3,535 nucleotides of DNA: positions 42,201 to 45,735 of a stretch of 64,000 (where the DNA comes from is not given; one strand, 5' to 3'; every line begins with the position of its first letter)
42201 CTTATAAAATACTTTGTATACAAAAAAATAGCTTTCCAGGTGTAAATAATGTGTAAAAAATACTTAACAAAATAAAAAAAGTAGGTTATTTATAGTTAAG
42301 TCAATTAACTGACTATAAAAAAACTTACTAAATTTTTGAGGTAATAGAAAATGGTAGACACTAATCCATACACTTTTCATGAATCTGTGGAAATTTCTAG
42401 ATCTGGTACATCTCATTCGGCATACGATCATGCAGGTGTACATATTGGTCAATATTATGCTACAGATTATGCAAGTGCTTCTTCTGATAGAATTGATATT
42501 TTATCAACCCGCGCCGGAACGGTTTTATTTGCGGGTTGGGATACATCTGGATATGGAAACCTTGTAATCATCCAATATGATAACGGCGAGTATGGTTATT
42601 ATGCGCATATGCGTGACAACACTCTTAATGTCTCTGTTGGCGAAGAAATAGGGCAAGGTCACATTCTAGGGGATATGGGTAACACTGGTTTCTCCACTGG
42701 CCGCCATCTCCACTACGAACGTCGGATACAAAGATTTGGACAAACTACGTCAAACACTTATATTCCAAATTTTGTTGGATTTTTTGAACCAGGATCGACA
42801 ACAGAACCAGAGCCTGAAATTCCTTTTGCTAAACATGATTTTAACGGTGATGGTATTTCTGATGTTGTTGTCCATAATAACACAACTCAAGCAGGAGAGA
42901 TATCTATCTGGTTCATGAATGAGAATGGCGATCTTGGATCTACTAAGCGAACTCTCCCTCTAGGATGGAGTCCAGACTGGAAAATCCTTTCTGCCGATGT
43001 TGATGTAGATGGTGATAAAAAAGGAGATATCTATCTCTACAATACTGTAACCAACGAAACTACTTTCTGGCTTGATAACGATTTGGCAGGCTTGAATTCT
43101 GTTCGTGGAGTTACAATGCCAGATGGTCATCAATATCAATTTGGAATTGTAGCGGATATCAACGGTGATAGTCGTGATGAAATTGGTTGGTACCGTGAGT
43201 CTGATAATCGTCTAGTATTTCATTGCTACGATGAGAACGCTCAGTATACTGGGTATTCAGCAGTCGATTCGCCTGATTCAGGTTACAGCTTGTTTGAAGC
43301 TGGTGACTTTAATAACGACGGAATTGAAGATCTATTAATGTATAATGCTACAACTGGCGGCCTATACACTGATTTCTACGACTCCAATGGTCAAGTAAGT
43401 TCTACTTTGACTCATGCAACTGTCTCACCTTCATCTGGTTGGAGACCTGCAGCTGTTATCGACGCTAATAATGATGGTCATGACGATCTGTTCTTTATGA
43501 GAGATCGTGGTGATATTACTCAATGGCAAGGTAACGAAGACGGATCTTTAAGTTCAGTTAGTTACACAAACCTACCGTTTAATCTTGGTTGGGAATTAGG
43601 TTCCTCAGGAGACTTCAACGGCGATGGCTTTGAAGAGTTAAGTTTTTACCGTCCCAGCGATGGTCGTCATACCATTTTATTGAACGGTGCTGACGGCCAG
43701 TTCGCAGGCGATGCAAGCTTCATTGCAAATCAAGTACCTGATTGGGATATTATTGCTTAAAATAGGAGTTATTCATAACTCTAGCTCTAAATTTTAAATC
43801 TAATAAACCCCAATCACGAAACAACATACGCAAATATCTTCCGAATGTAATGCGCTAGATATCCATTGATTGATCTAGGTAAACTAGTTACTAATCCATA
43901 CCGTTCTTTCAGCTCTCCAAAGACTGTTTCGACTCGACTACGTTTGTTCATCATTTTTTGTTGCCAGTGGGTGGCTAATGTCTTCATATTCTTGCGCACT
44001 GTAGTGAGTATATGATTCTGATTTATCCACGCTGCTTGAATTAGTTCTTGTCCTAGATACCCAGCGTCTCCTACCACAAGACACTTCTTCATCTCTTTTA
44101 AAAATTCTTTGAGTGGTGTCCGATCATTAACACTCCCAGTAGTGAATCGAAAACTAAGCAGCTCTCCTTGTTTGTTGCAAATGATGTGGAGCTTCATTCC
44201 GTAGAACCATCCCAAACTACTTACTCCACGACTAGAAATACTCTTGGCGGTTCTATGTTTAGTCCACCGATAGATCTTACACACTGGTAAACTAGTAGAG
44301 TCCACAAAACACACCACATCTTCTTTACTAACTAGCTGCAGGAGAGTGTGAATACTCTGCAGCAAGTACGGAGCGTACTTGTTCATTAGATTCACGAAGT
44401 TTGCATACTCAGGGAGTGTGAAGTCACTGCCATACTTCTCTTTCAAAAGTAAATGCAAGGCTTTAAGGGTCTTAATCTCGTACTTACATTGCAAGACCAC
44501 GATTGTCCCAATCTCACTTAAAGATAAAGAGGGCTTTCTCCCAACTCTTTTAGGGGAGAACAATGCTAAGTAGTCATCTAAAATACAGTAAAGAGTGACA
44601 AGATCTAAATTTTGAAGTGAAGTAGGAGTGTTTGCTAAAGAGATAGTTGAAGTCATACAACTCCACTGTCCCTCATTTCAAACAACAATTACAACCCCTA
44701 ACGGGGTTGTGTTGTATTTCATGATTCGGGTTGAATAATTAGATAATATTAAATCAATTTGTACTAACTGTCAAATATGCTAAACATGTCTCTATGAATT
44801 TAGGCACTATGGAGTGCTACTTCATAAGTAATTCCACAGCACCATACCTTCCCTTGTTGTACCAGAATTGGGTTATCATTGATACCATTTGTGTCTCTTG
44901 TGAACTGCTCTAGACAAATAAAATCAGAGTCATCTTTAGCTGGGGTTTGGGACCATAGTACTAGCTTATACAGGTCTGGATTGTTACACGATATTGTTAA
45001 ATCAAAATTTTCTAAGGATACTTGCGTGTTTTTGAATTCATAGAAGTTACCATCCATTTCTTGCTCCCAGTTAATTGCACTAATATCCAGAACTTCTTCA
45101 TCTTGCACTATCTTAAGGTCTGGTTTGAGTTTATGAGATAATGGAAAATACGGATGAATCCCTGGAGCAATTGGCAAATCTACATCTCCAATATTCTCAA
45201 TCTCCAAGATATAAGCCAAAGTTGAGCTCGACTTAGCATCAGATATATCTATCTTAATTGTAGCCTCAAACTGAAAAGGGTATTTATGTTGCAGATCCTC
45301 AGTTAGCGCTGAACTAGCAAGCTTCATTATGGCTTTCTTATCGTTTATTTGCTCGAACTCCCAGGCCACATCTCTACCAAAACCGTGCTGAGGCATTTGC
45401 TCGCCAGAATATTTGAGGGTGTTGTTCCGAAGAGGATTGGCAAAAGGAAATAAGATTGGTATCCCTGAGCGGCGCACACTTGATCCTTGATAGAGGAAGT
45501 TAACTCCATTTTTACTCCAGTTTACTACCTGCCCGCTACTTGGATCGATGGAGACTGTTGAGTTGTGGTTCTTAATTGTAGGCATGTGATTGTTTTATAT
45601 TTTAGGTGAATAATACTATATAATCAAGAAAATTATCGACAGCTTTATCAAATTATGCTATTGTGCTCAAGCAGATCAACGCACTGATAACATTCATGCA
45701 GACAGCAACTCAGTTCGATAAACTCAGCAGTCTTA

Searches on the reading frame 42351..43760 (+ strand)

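Call 43: search_protein_families(library=pfam, proteins=[window:42351-43760:+], max_evalue=0.0001)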
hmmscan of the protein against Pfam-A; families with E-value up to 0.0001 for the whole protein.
window:42351-43760:+ (469 aa): 3 families
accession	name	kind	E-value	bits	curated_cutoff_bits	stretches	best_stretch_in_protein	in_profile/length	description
PF01551.29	Peptidase_M23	-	9.7e-21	74.2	28.7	1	38-127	6-90/96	Peptidase family M23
PF13517.12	FG-GAP_3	-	3.4e-19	69.6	26.9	3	319-381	1-60/61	FG-GAP-like repeat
PF01839.29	FG-GAP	-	5.4e-14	52.1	22.1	0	163-187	9-37/37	FG-GAP repeat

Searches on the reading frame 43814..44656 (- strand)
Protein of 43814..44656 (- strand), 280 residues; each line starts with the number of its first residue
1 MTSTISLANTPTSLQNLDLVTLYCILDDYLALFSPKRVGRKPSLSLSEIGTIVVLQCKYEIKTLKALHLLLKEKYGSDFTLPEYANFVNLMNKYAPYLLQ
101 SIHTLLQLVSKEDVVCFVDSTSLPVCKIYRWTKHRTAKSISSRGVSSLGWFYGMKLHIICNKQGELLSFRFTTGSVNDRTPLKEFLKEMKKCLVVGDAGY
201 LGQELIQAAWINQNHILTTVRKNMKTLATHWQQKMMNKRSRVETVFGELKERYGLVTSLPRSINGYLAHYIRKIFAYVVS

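Call 43: search_protein_families(library=pfam, proteins=[window:43814-44656:-], max_evalue=0.0001)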
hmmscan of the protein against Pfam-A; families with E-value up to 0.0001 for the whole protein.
window:43814-44656:- (280 aa): 2 families
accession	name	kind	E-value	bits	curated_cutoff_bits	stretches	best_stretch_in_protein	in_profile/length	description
PF13612.12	DDE_Tnp_1_3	-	4.5e-40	137.6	27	1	111-255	3-147/155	Transposase DDE domain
PF01609.27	DDE_Tnp_1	-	2.3e-23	83.4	23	1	112-277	3-198/200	Transposase DDE domain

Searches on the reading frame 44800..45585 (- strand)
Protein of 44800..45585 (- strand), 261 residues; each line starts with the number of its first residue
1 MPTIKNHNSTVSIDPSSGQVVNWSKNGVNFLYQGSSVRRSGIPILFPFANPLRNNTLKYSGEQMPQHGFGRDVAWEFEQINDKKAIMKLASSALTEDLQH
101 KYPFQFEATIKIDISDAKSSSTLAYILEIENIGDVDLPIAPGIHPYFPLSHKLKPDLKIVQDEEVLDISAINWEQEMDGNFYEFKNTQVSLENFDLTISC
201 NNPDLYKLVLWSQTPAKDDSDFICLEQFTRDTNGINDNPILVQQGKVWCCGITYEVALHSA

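Call 43: search_protein_families(library=pfam, proteins=[window:44800-45585:-], max_evalue=0.0001)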
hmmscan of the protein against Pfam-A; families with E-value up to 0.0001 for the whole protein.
window:44800-45585:- (261 aa): 1 family
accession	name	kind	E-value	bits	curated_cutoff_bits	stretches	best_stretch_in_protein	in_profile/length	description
PF01263.26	Aldose_epim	-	1.2e-17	64.8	27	1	3-161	4-176/299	Aldose 1-epimerase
